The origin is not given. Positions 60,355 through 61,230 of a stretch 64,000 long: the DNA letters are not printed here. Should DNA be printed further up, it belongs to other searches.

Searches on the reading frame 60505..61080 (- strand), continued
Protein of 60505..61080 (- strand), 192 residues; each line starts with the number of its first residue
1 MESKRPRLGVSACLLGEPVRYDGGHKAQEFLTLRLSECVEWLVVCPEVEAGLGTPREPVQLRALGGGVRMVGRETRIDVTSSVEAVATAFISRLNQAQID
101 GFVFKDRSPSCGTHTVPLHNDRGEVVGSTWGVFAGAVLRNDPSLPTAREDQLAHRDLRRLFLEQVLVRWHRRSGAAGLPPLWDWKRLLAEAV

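Call 61: search_solved_structures(query=A2, max_evalue=0.001, show_alignments=5)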
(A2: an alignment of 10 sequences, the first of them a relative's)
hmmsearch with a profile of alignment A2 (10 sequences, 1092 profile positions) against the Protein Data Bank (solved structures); distinct sequences matched with E-value up to 0.001: 6.
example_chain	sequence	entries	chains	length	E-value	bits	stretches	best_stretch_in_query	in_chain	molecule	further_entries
9g04_A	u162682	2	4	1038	3.3e-83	283.7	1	51-976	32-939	Thiopeptide-type bacteriocin biosynthesis domain containing protein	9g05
5ehk_A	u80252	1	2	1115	1.1e-67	232.4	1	58-1062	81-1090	Lantibiotic dehydratase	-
4wd9_A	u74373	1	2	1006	7.7e-45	156.7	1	59-929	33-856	Nisin biosynthesis protein NisB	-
6m7y_A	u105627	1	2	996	1.9e-44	155.4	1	59-929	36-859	Nisin biosynthesis protein NisB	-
6ec7_A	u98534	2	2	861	8.6e-09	37.3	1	28-125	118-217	Lantibiotic dehydratase domain protein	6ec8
7cww_A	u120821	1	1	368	5.6e-08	34.6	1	816-941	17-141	TsrE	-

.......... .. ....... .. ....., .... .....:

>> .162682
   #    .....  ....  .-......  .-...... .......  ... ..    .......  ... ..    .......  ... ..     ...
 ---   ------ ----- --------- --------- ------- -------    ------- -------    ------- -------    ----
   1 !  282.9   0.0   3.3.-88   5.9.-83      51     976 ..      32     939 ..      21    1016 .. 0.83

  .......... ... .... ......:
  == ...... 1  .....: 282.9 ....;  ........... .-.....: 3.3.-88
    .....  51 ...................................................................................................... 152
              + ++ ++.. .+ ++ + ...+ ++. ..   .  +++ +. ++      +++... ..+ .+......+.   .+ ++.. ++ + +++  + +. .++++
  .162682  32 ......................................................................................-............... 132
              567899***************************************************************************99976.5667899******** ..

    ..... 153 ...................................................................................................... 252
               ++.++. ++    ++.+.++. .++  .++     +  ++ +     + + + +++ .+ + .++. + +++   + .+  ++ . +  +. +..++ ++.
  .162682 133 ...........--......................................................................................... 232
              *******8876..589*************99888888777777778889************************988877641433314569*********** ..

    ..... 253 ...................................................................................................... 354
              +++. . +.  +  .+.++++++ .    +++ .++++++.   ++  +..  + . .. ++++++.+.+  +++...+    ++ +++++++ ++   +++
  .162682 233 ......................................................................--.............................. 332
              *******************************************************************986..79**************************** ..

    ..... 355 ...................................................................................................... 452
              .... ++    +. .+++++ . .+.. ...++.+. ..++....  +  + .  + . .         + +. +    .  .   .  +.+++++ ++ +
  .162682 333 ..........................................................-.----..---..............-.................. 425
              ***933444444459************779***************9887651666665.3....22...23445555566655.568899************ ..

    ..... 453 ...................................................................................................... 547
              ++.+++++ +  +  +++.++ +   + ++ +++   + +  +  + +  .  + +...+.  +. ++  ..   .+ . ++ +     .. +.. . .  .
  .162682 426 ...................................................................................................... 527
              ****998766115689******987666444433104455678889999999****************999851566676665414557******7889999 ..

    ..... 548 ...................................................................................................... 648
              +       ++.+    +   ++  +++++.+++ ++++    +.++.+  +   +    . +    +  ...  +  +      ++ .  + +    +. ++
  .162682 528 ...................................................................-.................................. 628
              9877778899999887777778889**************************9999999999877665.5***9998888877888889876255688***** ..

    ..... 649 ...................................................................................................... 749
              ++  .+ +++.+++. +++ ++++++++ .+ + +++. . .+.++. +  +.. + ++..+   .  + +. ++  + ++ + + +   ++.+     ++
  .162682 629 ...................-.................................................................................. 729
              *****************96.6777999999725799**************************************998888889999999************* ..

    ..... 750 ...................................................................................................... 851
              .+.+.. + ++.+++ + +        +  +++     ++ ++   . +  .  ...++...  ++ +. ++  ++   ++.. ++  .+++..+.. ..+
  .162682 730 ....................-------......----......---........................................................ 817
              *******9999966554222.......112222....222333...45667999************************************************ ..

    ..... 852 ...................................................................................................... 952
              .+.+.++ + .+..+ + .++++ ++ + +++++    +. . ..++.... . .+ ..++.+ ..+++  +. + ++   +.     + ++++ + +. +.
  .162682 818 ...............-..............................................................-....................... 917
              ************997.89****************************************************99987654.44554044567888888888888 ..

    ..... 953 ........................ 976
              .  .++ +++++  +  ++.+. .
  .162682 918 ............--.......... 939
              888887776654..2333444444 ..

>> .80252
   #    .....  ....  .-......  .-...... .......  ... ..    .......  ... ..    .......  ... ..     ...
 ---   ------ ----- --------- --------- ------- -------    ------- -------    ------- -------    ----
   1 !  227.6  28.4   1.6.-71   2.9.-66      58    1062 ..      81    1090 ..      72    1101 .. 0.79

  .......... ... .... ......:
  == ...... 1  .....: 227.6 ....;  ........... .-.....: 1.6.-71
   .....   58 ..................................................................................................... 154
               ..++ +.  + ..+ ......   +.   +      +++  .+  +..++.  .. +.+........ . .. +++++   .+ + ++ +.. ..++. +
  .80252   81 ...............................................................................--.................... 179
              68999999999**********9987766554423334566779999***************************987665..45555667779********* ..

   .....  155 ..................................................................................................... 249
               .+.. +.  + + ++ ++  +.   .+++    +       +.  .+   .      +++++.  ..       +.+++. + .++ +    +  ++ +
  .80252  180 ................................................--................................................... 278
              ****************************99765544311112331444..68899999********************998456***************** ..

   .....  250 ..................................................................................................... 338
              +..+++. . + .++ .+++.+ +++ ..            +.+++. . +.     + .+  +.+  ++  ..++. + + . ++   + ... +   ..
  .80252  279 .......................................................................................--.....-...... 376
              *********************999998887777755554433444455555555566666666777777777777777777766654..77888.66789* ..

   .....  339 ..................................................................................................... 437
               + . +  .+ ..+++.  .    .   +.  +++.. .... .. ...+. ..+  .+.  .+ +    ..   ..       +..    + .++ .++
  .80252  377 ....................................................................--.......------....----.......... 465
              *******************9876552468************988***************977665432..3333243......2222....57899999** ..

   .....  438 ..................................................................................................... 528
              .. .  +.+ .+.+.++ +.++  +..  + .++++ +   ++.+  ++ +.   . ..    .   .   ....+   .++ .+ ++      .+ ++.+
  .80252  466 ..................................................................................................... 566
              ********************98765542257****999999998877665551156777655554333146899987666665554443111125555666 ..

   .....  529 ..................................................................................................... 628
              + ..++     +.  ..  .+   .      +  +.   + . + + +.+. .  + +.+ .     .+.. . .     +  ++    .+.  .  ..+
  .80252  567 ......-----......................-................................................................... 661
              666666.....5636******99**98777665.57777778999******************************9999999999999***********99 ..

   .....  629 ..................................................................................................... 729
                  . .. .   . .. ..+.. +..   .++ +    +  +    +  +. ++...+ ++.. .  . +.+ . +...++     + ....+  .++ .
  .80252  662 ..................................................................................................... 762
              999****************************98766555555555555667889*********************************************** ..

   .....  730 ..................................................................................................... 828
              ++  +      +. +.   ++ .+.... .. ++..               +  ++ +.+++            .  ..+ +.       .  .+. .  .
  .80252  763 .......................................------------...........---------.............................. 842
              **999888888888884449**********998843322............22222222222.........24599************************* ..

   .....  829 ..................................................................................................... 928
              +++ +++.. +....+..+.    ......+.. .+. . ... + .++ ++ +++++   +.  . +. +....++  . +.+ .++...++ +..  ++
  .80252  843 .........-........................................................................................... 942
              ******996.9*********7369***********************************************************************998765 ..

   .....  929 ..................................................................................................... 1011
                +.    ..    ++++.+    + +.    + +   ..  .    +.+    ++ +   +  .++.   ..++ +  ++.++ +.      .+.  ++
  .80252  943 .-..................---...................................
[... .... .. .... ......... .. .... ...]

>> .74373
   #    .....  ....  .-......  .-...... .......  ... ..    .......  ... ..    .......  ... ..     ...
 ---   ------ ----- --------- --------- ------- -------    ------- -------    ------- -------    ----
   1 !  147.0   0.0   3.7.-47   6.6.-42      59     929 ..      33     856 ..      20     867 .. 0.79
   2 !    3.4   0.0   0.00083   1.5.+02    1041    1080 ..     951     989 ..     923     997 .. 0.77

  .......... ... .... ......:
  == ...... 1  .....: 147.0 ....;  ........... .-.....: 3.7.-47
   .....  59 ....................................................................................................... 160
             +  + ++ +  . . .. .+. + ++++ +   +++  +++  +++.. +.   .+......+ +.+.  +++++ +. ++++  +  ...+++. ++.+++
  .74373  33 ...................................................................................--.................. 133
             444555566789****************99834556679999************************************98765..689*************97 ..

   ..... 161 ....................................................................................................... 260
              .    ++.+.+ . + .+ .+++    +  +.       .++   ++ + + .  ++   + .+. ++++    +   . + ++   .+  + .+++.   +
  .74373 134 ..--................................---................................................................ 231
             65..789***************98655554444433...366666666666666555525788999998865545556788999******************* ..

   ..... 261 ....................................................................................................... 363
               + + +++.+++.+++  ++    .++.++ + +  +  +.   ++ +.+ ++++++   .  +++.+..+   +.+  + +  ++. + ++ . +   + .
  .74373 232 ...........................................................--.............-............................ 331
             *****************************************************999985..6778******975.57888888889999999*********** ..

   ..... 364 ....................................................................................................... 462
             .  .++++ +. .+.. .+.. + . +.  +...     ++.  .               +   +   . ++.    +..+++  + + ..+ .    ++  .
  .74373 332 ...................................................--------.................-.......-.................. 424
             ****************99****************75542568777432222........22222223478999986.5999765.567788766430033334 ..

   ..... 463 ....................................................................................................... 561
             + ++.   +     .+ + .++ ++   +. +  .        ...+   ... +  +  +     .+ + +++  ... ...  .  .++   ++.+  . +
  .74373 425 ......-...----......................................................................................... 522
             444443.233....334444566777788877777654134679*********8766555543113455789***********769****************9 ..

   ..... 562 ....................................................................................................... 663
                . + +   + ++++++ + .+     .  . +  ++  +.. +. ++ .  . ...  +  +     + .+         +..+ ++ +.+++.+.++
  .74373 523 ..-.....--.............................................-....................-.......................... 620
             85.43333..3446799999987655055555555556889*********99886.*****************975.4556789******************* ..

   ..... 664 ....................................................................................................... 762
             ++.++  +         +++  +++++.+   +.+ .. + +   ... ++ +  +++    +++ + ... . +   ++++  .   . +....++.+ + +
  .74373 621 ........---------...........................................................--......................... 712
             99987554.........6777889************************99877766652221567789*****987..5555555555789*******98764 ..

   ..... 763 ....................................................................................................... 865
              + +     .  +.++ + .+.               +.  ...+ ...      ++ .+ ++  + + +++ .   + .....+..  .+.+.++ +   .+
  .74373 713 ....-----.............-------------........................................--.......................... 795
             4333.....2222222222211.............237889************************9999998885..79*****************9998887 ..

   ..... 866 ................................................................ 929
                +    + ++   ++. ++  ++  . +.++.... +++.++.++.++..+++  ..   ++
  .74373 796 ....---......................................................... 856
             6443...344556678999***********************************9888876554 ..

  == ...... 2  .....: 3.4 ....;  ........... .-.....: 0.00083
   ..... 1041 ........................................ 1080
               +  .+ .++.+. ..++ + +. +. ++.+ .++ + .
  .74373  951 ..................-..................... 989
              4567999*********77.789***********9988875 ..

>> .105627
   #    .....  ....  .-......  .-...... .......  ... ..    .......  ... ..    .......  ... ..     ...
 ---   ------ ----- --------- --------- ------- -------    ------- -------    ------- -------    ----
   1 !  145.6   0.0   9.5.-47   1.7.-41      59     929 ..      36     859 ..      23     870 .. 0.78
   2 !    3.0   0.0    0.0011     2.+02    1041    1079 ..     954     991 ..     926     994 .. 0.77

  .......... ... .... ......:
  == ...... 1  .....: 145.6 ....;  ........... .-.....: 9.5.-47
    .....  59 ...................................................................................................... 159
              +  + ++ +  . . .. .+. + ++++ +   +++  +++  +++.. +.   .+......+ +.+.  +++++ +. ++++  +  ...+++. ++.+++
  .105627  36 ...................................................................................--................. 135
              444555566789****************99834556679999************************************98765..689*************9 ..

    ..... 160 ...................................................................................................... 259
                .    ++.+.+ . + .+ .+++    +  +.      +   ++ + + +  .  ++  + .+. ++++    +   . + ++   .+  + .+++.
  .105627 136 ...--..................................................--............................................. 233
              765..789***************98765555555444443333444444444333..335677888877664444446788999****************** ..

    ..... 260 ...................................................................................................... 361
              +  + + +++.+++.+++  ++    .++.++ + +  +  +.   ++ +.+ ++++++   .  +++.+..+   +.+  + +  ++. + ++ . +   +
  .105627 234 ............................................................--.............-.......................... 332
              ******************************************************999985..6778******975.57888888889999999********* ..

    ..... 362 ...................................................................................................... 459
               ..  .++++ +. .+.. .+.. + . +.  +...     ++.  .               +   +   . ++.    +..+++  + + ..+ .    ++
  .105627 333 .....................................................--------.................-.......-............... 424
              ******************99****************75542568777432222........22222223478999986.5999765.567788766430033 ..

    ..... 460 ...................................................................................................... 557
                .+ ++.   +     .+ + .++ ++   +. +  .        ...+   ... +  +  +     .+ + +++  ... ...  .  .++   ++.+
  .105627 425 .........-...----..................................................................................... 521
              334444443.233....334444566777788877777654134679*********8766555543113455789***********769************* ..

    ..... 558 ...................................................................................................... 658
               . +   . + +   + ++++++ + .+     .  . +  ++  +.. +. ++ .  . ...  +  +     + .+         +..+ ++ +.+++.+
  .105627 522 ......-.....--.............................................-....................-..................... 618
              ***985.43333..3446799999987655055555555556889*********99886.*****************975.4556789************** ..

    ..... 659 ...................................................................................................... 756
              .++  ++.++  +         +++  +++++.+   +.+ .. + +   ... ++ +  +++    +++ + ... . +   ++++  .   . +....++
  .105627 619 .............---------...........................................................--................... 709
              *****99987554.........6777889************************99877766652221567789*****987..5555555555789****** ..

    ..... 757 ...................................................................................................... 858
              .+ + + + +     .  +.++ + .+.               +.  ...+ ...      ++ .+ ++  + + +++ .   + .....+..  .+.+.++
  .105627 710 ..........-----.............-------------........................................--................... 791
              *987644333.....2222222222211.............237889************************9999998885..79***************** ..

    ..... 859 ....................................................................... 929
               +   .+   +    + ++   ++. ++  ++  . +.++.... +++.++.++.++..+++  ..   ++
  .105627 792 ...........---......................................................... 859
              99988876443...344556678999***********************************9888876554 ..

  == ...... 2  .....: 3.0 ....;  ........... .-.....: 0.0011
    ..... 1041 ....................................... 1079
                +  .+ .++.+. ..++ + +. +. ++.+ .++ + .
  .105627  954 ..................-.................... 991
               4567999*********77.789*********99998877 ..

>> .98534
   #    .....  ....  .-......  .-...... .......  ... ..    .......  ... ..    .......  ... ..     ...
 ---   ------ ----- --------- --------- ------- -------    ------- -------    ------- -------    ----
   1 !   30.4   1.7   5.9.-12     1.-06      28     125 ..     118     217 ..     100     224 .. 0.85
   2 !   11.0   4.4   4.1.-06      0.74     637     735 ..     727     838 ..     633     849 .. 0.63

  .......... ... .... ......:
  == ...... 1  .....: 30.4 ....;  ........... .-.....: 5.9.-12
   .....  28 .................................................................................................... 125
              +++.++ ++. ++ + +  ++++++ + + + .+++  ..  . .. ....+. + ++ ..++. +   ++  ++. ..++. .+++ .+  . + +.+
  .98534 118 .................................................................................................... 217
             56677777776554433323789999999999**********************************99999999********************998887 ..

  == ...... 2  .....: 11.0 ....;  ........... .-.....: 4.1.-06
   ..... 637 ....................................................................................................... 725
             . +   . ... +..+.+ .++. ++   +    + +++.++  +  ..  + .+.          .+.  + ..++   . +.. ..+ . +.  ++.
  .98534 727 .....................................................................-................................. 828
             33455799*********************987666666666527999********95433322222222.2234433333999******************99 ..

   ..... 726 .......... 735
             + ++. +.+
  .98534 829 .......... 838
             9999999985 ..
